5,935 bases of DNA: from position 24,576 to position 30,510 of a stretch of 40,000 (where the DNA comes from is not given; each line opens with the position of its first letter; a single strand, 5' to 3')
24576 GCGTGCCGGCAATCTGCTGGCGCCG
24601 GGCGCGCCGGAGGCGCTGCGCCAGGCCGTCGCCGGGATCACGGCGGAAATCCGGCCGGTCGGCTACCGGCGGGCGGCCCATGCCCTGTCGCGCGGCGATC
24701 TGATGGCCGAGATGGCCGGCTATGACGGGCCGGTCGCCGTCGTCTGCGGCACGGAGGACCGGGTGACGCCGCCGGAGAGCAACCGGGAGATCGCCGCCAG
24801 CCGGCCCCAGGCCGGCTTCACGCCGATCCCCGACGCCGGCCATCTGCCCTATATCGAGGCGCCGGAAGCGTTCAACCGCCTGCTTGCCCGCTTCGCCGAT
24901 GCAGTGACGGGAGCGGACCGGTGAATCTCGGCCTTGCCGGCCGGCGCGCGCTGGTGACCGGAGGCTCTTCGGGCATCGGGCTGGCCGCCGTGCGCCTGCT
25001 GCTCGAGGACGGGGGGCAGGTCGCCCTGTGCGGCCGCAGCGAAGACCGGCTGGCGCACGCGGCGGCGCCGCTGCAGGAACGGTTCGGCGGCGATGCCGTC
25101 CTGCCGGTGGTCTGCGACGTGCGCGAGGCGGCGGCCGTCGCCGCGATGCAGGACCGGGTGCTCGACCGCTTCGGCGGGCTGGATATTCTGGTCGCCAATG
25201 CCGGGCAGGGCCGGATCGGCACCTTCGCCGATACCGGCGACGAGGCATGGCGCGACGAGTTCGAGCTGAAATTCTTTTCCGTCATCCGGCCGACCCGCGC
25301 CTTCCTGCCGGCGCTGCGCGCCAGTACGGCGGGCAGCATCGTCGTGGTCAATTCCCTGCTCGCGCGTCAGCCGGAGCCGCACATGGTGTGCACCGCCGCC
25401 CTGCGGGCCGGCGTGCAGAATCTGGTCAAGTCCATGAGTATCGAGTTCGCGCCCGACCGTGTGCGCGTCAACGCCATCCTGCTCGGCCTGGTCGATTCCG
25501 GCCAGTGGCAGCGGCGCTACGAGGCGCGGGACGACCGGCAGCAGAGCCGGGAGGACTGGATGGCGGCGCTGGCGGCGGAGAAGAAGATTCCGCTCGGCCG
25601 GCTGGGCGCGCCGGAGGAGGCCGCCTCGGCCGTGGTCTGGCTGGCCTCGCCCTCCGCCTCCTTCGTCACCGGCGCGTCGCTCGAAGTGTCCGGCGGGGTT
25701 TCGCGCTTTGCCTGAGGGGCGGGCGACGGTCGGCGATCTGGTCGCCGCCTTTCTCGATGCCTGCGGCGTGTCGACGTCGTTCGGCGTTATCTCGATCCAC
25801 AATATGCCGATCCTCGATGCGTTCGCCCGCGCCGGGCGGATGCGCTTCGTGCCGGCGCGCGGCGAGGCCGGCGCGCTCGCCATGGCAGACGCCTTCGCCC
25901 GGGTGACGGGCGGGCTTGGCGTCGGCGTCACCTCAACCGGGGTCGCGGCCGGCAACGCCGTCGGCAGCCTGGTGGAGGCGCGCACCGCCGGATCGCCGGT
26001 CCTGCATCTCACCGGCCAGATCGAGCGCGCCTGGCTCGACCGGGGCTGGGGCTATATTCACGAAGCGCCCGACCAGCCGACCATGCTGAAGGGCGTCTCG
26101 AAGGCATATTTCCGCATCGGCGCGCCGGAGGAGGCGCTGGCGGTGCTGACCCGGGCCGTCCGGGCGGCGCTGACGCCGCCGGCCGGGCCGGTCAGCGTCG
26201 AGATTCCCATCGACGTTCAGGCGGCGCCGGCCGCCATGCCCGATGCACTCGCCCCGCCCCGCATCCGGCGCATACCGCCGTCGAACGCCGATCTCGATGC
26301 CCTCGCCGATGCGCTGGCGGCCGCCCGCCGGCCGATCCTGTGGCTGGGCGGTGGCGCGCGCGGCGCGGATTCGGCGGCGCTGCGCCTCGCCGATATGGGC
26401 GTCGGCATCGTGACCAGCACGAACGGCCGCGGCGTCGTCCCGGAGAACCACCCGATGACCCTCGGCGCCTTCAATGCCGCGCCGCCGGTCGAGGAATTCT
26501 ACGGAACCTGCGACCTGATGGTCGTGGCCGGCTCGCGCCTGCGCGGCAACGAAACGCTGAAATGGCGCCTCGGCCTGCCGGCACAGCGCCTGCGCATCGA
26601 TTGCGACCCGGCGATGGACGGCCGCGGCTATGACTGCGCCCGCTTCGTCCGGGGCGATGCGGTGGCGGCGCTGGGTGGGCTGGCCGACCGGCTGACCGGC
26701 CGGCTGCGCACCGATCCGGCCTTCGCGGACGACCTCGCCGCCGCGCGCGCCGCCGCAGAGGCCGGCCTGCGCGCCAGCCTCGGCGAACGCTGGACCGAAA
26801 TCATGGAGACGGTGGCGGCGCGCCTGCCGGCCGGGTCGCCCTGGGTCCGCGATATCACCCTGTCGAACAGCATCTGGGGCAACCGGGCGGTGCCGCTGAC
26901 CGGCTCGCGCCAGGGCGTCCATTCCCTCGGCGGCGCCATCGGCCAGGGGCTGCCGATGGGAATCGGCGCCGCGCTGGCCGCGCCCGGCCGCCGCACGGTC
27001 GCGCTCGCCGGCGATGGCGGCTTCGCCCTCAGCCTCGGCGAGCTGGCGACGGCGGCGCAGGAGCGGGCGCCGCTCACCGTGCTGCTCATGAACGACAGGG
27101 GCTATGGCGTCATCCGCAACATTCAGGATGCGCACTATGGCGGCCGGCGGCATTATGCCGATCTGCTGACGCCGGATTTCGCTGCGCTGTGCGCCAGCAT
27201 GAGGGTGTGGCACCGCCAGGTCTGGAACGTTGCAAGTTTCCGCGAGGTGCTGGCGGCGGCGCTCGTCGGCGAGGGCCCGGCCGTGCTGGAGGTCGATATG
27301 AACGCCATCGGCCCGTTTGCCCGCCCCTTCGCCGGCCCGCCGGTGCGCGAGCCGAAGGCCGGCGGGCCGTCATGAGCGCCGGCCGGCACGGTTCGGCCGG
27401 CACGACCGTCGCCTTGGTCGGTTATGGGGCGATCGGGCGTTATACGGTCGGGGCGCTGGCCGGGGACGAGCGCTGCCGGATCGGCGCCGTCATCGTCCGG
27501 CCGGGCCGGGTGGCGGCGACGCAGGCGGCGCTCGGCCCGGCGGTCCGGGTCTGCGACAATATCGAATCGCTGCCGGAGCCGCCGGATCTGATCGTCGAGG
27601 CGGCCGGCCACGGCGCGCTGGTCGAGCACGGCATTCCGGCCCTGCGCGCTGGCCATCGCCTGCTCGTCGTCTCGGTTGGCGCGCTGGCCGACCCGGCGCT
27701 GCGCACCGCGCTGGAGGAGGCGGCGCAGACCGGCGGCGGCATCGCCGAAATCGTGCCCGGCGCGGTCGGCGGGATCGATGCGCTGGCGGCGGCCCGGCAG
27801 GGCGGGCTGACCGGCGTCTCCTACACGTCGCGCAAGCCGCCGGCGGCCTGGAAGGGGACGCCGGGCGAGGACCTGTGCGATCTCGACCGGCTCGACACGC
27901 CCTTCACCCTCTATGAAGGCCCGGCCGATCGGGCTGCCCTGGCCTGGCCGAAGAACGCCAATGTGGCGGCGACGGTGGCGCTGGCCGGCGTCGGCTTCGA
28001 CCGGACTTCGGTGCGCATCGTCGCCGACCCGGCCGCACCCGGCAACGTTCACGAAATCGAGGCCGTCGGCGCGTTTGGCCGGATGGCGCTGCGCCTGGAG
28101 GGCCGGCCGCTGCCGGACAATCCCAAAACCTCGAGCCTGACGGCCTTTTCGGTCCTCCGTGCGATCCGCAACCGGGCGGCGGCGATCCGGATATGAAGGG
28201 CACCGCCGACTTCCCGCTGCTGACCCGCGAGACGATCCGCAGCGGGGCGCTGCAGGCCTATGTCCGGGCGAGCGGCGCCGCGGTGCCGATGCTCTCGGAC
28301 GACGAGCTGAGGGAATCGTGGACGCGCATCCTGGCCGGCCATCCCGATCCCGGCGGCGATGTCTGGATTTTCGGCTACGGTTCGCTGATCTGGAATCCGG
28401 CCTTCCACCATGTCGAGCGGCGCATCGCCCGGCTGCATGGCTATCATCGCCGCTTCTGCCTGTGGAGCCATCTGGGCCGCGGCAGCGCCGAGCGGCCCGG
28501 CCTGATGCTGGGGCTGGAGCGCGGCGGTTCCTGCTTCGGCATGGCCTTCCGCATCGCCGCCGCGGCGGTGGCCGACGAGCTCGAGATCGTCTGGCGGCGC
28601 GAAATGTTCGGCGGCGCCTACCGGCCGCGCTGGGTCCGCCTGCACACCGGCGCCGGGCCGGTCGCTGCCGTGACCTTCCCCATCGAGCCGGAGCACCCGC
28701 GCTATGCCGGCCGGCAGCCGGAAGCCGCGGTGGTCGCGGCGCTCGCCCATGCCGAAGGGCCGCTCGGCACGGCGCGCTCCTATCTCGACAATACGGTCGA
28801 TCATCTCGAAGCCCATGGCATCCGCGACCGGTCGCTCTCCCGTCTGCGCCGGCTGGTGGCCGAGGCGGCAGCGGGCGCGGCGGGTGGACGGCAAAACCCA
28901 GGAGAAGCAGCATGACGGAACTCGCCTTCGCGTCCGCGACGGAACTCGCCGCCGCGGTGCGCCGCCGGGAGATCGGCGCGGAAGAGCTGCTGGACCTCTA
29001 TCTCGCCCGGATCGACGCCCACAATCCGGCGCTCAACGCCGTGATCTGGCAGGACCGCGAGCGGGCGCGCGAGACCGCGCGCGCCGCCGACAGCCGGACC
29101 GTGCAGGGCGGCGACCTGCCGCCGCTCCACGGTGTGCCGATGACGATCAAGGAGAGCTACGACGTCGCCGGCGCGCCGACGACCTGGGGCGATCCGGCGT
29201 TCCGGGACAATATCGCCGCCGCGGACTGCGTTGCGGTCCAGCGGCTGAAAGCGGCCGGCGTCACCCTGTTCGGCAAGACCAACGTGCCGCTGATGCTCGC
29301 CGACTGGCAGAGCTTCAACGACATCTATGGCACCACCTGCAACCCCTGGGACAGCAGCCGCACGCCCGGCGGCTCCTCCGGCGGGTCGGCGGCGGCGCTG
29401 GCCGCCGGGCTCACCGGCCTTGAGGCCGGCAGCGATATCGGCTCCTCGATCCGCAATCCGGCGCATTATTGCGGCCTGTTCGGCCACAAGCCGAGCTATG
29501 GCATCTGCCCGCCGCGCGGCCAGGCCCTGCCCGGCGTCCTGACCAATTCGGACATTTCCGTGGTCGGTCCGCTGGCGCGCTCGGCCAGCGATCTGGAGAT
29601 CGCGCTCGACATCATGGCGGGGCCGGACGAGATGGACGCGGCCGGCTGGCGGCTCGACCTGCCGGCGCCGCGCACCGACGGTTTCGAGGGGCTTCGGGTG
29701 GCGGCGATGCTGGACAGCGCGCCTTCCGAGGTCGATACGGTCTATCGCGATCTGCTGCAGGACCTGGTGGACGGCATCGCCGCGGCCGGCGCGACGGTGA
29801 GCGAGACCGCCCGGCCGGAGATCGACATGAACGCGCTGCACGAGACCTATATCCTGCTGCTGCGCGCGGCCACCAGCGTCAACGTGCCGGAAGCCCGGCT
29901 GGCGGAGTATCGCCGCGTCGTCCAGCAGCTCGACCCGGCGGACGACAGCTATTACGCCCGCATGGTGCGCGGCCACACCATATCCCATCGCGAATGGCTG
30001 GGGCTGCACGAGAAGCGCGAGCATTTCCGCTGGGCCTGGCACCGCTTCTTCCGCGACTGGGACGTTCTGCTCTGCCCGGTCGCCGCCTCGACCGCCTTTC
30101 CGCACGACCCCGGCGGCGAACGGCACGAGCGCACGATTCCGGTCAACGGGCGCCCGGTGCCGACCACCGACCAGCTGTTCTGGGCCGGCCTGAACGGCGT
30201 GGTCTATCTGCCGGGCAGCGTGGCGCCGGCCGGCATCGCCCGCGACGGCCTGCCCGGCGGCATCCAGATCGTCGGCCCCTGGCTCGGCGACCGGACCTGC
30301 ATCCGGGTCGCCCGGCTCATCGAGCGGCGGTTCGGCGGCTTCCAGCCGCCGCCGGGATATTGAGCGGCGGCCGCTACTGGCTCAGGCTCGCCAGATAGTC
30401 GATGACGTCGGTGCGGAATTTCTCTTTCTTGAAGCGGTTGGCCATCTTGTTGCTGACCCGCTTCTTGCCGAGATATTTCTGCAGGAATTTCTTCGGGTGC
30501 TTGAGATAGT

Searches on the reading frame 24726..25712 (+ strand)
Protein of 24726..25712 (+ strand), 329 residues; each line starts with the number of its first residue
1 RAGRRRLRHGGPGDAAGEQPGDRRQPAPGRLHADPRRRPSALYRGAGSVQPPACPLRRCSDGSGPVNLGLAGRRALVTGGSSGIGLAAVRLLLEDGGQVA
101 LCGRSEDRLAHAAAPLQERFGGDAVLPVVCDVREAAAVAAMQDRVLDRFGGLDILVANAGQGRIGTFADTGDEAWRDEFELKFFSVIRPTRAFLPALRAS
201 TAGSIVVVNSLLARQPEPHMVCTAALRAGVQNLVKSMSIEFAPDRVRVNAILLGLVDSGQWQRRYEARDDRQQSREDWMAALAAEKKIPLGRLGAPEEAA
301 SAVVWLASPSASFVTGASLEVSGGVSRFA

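Call 21: search_protein_families(library=pfam, proteins=[window:24726-25712:+], max_evalue=1e-8)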
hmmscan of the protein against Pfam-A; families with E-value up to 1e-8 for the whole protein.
window:24726-25712:+ (329 aa): 2 families
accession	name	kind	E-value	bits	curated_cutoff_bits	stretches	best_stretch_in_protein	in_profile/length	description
PF13561.12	adh_short_C2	-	9.9e-49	166.5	27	1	82-326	6-236/236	Enoyl-(Acyl carrier protein) reductase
PF00106.31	adh_short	-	2.2e-45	155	26.6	1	75-265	3-191/195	short chain dehydrogenase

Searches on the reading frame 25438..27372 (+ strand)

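Call 21: search_protein_families(library=pfam, proteins=[window:25438-27372:+], max_evalue=1e-8)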
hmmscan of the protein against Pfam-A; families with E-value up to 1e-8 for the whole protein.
window:25438-27372:+ (645 aa): 3 families
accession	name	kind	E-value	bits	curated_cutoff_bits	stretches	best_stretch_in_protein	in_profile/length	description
PF02775.26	TPP_enzyme_C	-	7.2e-30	104.2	21.9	1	478-619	6-151/151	Thiamine pyrophosphate enzyme, C-terminal TPP binding domain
PF02776.23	TPP_enzyme_N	-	1.1e-28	99.9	26.8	1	97-204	2-109/119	Thiamine pyrophosphate enzyme, N-terminal TPP binding domain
PF00205.28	TPP_enzyme_M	-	9.1e-18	64.7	30.4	1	287-412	2-134/137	Thiamine pyrophosphate enzyme, central domain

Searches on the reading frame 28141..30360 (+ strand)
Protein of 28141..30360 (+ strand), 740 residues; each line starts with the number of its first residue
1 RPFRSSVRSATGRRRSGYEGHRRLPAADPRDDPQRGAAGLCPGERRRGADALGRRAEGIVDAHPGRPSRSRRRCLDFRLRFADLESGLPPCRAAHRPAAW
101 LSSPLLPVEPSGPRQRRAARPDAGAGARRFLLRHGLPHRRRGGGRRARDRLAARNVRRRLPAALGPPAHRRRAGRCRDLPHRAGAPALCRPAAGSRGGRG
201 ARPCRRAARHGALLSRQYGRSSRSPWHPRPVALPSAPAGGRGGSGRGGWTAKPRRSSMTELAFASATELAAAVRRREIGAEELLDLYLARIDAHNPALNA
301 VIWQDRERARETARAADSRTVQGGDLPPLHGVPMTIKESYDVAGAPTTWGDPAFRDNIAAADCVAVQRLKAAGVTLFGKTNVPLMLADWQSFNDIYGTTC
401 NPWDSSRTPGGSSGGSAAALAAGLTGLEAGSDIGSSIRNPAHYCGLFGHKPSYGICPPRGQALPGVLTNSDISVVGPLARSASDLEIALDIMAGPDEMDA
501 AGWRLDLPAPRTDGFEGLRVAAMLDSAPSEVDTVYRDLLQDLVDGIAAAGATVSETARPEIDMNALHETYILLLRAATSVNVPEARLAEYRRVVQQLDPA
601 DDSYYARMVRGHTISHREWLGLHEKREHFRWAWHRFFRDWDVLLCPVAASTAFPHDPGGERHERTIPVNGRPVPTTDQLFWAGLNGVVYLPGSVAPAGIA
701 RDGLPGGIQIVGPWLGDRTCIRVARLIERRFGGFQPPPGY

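Call 21: search_protein_families(library=pfam, proteins=[window:28141-30360:+], max_evalue=1e-8)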
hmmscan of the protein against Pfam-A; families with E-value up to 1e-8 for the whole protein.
window:28141-30360:+ (740 aa): 1 family
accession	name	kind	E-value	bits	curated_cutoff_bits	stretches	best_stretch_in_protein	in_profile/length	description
PF01425.27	Amidase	-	2.3e-85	287.7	27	1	282-720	1-444/445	Amidase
